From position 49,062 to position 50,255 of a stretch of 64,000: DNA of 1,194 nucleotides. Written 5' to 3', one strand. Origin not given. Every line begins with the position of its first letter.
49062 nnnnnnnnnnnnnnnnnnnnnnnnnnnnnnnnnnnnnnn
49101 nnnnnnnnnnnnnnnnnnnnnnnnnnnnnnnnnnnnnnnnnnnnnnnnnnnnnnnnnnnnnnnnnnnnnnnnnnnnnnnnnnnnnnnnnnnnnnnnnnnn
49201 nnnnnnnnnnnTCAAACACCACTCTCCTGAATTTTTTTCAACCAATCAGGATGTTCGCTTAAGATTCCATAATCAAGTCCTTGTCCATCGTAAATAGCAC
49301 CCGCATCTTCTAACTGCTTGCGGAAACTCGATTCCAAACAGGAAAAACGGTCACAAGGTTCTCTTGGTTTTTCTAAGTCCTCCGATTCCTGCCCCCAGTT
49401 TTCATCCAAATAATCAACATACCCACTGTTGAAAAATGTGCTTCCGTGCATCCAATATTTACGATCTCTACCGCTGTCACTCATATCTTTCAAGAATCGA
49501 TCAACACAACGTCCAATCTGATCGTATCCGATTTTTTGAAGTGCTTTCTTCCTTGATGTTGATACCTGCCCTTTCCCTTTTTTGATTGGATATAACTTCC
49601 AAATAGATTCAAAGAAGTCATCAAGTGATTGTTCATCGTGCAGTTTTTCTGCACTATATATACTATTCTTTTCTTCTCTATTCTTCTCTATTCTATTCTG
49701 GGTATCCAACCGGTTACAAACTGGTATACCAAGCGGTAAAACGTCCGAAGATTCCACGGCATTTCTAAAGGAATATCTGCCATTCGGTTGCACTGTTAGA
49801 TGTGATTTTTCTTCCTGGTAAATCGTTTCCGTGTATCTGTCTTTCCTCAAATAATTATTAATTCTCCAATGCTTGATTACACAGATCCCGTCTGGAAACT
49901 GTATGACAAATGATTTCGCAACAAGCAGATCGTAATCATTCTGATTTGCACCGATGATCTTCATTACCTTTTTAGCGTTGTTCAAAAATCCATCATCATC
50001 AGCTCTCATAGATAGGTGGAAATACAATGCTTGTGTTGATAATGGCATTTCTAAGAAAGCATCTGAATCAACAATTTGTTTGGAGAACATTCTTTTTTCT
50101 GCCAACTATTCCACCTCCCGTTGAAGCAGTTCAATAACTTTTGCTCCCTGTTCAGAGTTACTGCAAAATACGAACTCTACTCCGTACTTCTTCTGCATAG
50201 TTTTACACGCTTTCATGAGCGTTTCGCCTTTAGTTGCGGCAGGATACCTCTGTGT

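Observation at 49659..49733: Iteron/palindrome block inside the replisome-organiser gene, with a diverged non-coding duplicate 19 kb away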

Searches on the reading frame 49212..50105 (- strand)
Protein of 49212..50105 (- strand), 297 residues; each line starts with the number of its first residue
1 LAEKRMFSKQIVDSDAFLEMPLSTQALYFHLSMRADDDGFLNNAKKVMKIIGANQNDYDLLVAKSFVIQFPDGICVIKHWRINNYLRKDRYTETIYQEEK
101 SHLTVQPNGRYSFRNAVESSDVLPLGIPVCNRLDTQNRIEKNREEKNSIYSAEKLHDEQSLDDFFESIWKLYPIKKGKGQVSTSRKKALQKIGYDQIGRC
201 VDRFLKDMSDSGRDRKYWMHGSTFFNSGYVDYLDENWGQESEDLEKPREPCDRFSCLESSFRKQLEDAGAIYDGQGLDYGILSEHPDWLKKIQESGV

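Call 9: search_protein_families(library=pfam, proteins=[window:49212-50105:-], max_evalue=0.01)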
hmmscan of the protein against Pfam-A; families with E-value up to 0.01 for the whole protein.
window:49212-50105:- (297 aa): 0 families

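Call 10: search_protein_families(library=phrogs, proteins=[window:49212-50105:-], max_evalue=0.001)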
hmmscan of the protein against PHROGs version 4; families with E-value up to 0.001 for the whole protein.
window:49212-50105:- (297 aa): 8 families
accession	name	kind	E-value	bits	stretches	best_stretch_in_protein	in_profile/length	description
phrog_5708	-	DNA, RNA and nucleotide metabolism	2.9e-70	238.3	1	1-167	1-162/263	DnaD-like helicase loader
phrog_8489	-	DNA, RNA and nucleotide metabolism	3.2e-67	228.7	1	1-201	1-189/296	DnaD-like helicase loader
phrog_1163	-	unknown function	5.9e-32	112.5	1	1-245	8-260/273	-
phrog_10469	-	DNA, RNA and nucleotide metabolism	1.6e-21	77.9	1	1-190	1-217/305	DnaD-like helicase loader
phrog_16304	-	unknown function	9.6e-16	59.4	1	136-241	120-225/244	-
phrog_270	-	DNA, RNA and nucleotide metabolism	6.4e-11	43.2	1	122-236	151-250/383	replication initiation protein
phrog_9327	-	DNA, RNA and nucleotide metabolism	1.5e-06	29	1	135-227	142-235/276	primosomal protein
phrog_9474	-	DNA, RNA and nucleotide metabolism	2.9e-06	28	1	137-242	149-255/288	replication initiation protein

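Call 15: find_related_loci(query=window:49212-50090:-, collection=viral_contigs, flank=3000)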
Query window:49212-50090:- (292 aa) in viral_contigs; peptide patterns used: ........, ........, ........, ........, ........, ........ (x = any residue, [..] = any of these).
155 stretches matched a pattern; 144 encode a relative of the query (tblastn E <= 1e-3); the best 80 are kept; 80 distinct loci.
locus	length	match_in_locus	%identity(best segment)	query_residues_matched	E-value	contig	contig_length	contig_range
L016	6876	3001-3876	100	1-292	0e+0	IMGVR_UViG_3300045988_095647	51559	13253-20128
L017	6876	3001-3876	100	1-292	0e+0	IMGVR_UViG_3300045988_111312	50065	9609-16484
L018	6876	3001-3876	98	1-292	0e+0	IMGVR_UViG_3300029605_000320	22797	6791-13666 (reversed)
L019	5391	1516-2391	98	1-292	0e+0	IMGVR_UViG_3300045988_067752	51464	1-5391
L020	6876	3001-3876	100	1-292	0e+0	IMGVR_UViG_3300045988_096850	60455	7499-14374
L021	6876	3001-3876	93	1-292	0e+0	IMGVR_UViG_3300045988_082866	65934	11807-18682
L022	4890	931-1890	59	1-292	1e-108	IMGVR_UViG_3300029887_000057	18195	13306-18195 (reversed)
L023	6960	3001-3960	59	1-292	2e-108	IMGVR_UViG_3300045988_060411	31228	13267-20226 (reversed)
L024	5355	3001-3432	92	1-144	2e-87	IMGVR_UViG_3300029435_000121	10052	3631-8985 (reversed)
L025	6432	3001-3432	91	1-144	3e-85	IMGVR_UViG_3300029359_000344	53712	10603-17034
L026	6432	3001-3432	91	1-144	1e-84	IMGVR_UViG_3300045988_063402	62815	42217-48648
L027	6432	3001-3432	90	1-144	2e-84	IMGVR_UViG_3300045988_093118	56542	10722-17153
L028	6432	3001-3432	90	1-144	2e-84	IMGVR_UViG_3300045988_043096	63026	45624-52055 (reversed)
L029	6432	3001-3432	90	1-144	2e-84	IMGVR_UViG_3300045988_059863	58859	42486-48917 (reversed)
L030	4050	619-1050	90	1-144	5e-84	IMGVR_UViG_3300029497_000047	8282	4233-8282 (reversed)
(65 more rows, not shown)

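Call 18: search_dna_similar(query=window:49212-50090:-, collection=phages, mode=protein, max_rows=40, max_evalue=0.00001)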
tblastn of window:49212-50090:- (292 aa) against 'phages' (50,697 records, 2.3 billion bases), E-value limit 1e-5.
Records with a match: 130; places in all: 130; records where one place covers at least 80% of the query: 7.
Best place of each record, by identity: <60% 130.
By first word of the organism name: Streptococcus 60; Lactococcus 39; Lactobacillus 10; Bacteriophage 5; Brochothrix 4; Enterococcus 3; Clostridium 2; Latilactobacillus 2; Dulem 2; Ruminococcus 1; and 2 more.
By host as written in the record: Lactococcus lactis 18; - 15; Enterococcus faecalis 3; Lactobacillus johnsonii 3; Brochothrix thermosphacta 3; Lactococcus lactis SMQ-86 3; Streptococcus thermophilus 3; Lactobacillus sp. 2; and 73 more.
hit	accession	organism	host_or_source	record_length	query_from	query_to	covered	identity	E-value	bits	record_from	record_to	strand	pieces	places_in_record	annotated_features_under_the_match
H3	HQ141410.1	Lactobacillus phage LF1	Lactobacillus sp.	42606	1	226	77%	40.0%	1e-40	155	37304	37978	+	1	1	DNA replication protein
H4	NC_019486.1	Lactobacillus phage LF1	Lactobacillus sp.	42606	1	226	77%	40.0%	1e-40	155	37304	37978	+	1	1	DnaD-like helicase loader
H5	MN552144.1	Lactococcus phage P1045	Lactococcus lactis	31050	1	231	79%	38.8%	3e-29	237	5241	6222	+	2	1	hypothetical protein | DNA replication protein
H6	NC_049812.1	Lactococcus phage P1045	Lactococcus lactis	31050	1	231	79%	38.8%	3e-29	237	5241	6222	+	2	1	DnaD-like helicase loader (x2)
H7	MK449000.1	Streptococcus phage Javan64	Streptococcus anginosus BVI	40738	1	240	82%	36.3%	7e-33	133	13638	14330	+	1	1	replication initiation protein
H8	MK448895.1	Streptococcus phage Javan274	Streptococcus iniae Si1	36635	1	230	79%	36.8%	1e-36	144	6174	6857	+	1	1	replication initiation protein | hypothetical protein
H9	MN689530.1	Lactococcus phage CHPC974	Lactococcus lactis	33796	1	242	83%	33.8%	8e-29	121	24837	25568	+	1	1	hypothetical protein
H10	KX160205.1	Lactococcus phage 49801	Lactococcus lactis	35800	1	242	83%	33.8%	8e-29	121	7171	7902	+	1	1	DNA replication protein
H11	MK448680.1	Streptococcus phage Javan139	Streptococcus dysgalactiae ERR085058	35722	1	230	79%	35.6%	5e-36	142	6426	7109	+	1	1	replication initiation protein | hypothetical protein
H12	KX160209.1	Lactococcus phage 58502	Lactococcus lactis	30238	1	230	79%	35.1%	6e-35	139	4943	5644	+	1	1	replisome organizer protein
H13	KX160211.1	Lactococcus phage 62503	Lactococcus lactis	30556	1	230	79%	35.1%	6e-35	139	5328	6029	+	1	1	replisome organizer protein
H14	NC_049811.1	Lactococcus phage 62503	Lactococcus lactis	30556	1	230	79%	35.1%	6e-35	139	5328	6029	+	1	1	DnaD-like helicase loader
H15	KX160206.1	Lactococcus phage 50902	Lactococcus lactis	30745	1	230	79%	35.1%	6e-35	139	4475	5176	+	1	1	DNA replication protein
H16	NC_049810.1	Lactococcus phage 50902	Lactococcus lactis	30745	1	230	79%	35.1%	6e-35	139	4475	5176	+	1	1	DnaD-like helicase loader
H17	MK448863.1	Streptococcus phage Javan18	Streptococcus agalactiae CCUG_17336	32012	1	230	79%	34.7%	1e-35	141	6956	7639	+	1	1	replication initiation protein | hypothetical protein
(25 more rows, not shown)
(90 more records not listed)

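Call 27: search_protein_families(library=pfam, proteins=[window:49212-50090:-], max_evalue=10)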
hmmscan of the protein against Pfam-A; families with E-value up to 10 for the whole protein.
window:49212-50090:- (292 aa): 1 family
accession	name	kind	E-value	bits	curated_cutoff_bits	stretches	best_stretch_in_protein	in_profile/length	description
PF21030.3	WDR93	-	0.066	12.9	27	1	160-249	156-238/321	WD repeat-containing protein 93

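Call 30: search_protein_families(library=ncbifam, proteins=[window:49212-50090:-], max_evalue=0.01)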
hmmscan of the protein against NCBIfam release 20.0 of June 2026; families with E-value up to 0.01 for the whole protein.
window:49212-50090:- (292 aa): 0 families

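Call 43: find_related_loci(query=window:49212-50090:-, collection=genome_contigs, flank=10000)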
Query window:49212-50090:- (292 aa) in genome_contigs; peptide patterns used: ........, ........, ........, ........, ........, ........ (x = any residue, [..] = any of these).
144 stretches matched a pattern; 30 encode a relative of the query (tblastn E <= 1e-3); 30 distinct loci.
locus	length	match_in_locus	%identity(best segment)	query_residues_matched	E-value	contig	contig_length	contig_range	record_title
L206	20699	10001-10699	57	1-236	1e-82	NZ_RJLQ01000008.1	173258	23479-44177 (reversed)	Clostridium sp. E02 NODE_8_length_173258_cov_23.2511, whole genome shotgun sequence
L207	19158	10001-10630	54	1-197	7e-61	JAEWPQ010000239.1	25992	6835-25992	MAG: Bacillota bacterium isolate OH_SBrB_105 k127_405713, whole genome shotgun sequence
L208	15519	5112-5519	69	1-144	1e-60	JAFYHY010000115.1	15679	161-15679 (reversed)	MAG: Aeriscardovia sp. isolate RGIG7107 Water_buffalos_Abomasum-2__c771248, whole genome shotgun sequence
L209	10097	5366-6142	46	1-244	3e-60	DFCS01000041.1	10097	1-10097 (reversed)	MAG TPA_asm: Hungatella sp. UBA3048 UBA3048_contig_1563, whole genome shotgun sequence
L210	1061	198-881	47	1-238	1e-62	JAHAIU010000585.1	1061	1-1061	MAG: Clostridium sp. isolate L3_072_000G1_dasL3_072_000G1_concoct_19 L3_072_000G1_scaffold_30776, whole genome shotgun s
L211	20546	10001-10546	56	1-171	4e-56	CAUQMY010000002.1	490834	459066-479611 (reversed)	MAG TPA_asm: uncultured bacterium isolate ERR9968953_bin.10_MetaWRAP_v1.3_MAG genome assembly, contig: ERZ21615710.3, wh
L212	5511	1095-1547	49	1-161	9e-44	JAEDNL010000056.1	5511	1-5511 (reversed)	MAG: Bacilli bacterium isolate MAG291 NODE_17209_length_5511_cov_22.239919, whole genome shotgun sequence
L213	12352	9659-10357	37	1-227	9e-43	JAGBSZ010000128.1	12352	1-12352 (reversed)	MAG: Bacteroidaceae bacterium isolate RGIG9419 Yak_Cecum-2__c630789, whole genome shotgun sequence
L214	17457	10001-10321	64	125-232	5e-42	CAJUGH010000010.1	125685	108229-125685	MAG TPA_asm: uncultured Acetatifactor sp. isolate MGBC132220 genome assembly, contig: MGBC132220.10, whole genome shotgu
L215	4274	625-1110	46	1-163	3e-41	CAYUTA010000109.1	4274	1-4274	MAG TPA_asm: uncultured Oscillospiraceae bacterium isolate SRP335695_co1_57 genome assembly, contig: NODE_10187_length_4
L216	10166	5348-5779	51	1-144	1e-40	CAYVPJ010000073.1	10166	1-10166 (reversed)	MAG TPA_asm: uncultured Oscillospiraceae bacterium isolate SRP192927_co6_234 genome assembly, contig: NODE_16985_length_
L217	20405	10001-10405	51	1-142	2e-40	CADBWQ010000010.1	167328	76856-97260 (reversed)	MAG: Ruminococcaceae bacterium isolate RUG14376 genome assembly, contig: RUG14376_asm_10, whole genome shotgun sequence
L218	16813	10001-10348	56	1-123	1e-40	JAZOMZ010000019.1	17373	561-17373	MAG: Candidatus Enterocola sp. isolate T1900045644_YK20190338.MAGScoT_cleanbin_000001 SGB_8151_k141_1409813, whole genom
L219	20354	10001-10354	53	1-123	2e-40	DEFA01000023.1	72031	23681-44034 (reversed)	MAG TPA_asm: Lachnospiraceae bacterium UBA2864 UBA2864_contig_25, whole genome shotgun sequence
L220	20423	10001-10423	50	1-145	2e-40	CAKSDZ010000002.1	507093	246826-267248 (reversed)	MAG: uncultured Eubacteriales bacterium isolate REFINED_METABAT215_SUBJECT_CONTIGS_1500_ASSEMBLY_K77_MERGED__Pilot_MoBio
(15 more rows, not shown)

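Call 46: find_homologous_proteins(query=window:49212-50090:-, max_evalue=1e-10)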
Query window:49212-50090:- (292 aa): 8000 proteins with E <= 1e-10 among 8000 candidates; the best 120 are listed.
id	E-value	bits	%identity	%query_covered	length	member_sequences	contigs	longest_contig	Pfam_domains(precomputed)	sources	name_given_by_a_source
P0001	9.3e-197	670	100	100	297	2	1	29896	-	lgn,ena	-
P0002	1.3e-196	670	99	100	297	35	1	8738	-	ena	-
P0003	7.9e-195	664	98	100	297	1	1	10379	-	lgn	-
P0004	4.8e-194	661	98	100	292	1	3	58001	-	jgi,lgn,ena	jgi:hypothetical protein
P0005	5.1e-194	661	98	100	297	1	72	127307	-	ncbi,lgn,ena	-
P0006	5.1e-194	661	98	100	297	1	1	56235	-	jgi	-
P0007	7.2e-194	661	98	100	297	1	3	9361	-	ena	-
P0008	1.4e-193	660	98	100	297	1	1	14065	-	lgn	-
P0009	7.1e-193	657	98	100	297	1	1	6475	-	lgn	-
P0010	1.0e-192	657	98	100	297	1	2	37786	-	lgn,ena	-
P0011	1.4e-192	656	98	100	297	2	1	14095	-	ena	-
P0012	3.9e-192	655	97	100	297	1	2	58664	-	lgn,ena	-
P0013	6.0e-192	654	98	100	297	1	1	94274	-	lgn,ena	-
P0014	1.0e-191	654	97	100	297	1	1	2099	-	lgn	-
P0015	8.4e-189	644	96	100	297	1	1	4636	-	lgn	-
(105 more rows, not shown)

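Call 48: find_encoding_contigs(protein=P0005, flank=10000, max_places=3)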
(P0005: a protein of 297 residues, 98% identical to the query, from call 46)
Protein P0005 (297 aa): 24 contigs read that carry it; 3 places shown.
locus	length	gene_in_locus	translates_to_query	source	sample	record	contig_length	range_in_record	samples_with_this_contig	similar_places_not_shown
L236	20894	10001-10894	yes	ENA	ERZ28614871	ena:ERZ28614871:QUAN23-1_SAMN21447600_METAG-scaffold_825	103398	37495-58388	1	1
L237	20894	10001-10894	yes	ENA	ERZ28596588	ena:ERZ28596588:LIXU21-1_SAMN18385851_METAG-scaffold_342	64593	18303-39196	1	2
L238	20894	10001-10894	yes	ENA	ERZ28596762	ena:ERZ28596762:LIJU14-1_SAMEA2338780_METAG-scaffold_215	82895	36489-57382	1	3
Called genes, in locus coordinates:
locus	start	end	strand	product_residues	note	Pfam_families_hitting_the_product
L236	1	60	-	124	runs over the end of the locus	PF12844:HTH_19 (weak), PF01381:HTH_3 (weak), PF13443:HTH_26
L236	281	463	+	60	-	PF12728:HTH_17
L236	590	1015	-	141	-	-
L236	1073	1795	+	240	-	PF02498:Bro-N, PF10552:ORF6C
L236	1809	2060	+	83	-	-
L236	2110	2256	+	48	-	-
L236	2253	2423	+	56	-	-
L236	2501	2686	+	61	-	PF21847:DUF6906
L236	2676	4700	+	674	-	PF13476:AAA_23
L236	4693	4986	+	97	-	-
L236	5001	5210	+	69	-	-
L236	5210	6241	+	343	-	-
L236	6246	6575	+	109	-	-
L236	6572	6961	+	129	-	PF03692:CxxCxxCC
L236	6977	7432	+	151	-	-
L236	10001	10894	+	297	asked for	-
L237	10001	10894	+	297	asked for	-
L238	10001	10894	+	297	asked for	-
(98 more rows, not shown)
